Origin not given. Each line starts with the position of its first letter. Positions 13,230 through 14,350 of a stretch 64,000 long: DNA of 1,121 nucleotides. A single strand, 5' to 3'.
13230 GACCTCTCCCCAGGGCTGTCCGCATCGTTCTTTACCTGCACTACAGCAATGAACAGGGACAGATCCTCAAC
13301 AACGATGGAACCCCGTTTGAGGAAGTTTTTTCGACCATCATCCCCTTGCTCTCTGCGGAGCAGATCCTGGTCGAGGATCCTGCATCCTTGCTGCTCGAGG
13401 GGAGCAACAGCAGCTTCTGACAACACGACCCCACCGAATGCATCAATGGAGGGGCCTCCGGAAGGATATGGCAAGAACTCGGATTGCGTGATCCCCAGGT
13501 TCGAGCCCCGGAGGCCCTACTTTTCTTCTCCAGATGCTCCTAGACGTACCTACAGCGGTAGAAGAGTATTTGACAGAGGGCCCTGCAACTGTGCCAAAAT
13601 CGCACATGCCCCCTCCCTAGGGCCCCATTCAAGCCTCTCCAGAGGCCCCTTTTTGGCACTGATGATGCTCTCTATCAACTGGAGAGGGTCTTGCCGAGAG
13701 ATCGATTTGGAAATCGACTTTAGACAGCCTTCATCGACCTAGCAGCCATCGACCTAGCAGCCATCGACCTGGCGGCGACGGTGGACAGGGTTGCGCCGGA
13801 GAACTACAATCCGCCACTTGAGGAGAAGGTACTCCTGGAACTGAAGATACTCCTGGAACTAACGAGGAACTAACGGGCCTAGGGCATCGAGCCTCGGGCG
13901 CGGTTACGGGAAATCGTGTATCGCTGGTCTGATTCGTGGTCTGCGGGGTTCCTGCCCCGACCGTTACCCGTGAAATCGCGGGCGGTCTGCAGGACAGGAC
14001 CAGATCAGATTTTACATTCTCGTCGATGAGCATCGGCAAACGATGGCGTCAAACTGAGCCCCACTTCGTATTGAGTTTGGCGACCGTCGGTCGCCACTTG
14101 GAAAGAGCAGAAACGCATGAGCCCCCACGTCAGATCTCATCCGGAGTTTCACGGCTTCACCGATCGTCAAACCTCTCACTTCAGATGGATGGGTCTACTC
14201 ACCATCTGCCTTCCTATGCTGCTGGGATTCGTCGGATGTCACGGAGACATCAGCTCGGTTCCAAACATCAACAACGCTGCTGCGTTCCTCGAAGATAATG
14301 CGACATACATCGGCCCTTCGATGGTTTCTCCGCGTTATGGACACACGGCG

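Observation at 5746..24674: Complete type II secretion system split into two convergent blocks around a Kelch/HEAT lipoprotein island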

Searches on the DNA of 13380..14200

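Call 68: search_rna_families(source=window, start=13380, end=14200, threshold=evalue, max_evalue=10, show_alignments=2)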
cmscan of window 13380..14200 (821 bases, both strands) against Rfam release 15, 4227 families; matches with E-value up to 10: 5.
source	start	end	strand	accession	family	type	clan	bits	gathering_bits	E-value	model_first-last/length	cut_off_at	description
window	13981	14059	+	RF01303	sR49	Gene; snRNA; snoRNA; CD-box;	-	18.2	50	0.5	1-56/56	no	Small nucleolar RNA sR49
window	13651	13699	+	RF00135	snoZ223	Gene; snRNA; snoRNA; CD-box;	CL00051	18.2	45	2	1-94/94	no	Small nucleolar RNA Z223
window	13947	13999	-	RF02795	Pab91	Gene; snRNA; snoRNA; HACA-box;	-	15.7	71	6.9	1-57/57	no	Pab91 RNA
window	13734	13770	-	RF03031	ssnA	Cis-reg;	-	12.8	37.3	4.4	1-48/48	no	ssnA RNA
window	14133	14183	-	RF01119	sR32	Gene; snRNA; snoRNA; CD-box;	-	12.5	40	1.2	1-57/57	no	Small nucleolar RNA sR32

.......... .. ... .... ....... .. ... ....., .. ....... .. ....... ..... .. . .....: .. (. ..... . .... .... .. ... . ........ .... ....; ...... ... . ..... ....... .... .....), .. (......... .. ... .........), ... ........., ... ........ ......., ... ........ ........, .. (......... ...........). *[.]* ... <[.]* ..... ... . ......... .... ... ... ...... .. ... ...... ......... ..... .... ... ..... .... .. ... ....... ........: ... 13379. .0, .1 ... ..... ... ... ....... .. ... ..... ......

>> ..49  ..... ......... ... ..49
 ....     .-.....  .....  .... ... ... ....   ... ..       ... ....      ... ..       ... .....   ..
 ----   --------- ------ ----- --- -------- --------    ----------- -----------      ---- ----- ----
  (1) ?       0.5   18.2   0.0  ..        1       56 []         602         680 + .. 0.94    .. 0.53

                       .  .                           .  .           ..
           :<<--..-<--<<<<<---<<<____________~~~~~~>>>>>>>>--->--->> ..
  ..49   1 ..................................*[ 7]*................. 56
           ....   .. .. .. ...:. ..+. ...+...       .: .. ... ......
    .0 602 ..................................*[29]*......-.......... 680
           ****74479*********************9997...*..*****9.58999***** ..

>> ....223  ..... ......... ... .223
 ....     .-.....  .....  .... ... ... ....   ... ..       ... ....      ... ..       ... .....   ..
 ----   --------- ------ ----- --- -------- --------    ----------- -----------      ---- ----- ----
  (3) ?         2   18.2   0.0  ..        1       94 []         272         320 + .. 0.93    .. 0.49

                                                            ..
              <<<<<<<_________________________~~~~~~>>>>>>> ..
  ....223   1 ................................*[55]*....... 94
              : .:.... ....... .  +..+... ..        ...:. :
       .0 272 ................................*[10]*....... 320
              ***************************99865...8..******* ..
